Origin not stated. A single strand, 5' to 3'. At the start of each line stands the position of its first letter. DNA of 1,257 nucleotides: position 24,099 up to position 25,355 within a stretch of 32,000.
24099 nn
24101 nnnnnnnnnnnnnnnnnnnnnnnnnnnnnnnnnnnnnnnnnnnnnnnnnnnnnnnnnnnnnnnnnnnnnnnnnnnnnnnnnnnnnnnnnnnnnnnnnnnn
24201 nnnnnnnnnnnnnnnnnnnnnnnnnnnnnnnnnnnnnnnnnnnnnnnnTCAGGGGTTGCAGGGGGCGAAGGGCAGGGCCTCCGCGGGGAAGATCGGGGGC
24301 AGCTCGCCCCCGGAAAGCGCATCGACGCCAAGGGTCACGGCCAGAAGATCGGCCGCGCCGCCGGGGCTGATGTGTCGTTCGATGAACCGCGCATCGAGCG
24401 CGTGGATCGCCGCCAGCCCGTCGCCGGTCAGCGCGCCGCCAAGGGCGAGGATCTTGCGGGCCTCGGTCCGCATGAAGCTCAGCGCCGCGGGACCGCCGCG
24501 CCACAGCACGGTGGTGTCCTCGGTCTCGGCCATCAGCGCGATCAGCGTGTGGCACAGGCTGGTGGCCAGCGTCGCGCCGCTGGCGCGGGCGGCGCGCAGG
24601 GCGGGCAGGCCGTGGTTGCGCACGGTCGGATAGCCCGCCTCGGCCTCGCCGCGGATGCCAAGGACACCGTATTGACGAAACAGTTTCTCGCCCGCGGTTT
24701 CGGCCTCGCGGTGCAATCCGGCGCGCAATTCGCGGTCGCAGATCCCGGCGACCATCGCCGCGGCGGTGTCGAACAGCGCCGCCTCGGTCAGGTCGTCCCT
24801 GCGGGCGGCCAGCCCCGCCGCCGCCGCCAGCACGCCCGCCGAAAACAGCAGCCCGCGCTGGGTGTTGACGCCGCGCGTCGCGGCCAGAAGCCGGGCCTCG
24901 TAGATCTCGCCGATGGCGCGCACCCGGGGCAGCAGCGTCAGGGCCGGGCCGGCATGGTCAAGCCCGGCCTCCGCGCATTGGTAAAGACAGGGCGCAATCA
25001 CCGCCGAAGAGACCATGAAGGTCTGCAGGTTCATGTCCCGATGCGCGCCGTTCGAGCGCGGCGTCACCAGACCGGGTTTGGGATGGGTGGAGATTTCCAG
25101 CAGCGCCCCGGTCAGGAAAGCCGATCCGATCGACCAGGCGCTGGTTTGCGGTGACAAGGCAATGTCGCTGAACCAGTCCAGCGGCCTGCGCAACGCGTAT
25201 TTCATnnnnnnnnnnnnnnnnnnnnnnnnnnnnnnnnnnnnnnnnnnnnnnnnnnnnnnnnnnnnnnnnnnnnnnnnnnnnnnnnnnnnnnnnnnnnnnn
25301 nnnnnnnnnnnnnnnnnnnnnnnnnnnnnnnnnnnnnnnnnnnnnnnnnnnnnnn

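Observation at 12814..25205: Malonomonas-type biotin-dependent, membrane-bound malonate decarboxylase cluster on an alphaproteobacterial repABC replicon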

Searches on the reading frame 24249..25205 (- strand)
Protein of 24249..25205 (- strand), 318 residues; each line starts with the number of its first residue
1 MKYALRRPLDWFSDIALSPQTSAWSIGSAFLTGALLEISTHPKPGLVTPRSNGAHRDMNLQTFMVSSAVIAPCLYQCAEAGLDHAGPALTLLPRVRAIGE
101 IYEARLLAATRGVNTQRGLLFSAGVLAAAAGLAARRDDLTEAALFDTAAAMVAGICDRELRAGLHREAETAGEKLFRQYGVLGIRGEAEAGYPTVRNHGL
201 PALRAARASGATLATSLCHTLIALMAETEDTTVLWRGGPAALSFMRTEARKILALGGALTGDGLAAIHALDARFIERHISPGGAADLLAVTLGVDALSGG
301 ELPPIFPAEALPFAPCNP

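Call 5: search_protein_families(library=pfam, proteins=[window:24249-25205:-], max_evalue=0.01)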
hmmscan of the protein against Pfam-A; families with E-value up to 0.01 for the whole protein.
window:24249-25205:- (318 aa): 1 family
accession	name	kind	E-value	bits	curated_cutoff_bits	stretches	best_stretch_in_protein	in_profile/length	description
PF01874.21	CitG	-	2.8e-77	260.6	27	1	29-294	3-283/284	ATP:dephospho-CoA triphosphoribosyl transferase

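Call 7: search_protein_families(library=ncbifam, proteins=[window:24249-25205:-], max_evalue=0.001)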
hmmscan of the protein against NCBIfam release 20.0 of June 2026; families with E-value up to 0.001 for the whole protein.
window:24249-25205:- (318 aa): 4 families
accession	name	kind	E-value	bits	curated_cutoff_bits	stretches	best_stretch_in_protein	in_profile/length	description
TIGR03132.1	malonate_mdcB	equivalog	5.6e-100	334.3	282.35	1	23-297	1-271/272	triphosphoribosyl-dephospho-CoA synthase MdcB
TIGR03125.1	citrate_citG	equivalog_domain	2.8e-76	256.6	272.3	1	33-292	10-270/275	triphosphoribosyl-dephospho-CoA synthase CitG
NF002315.0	PRK01237.1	equivalog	2.7e-73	246.8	280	1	34-298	25-282/291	triphosphoribosyl-dephospho-CoA synthase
NF007503.0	PRK10096.1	equivalog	5.1e-51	173.7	477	1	34-292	29-287/292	triphosphoribosyl-dephospho-CoA synthase CitG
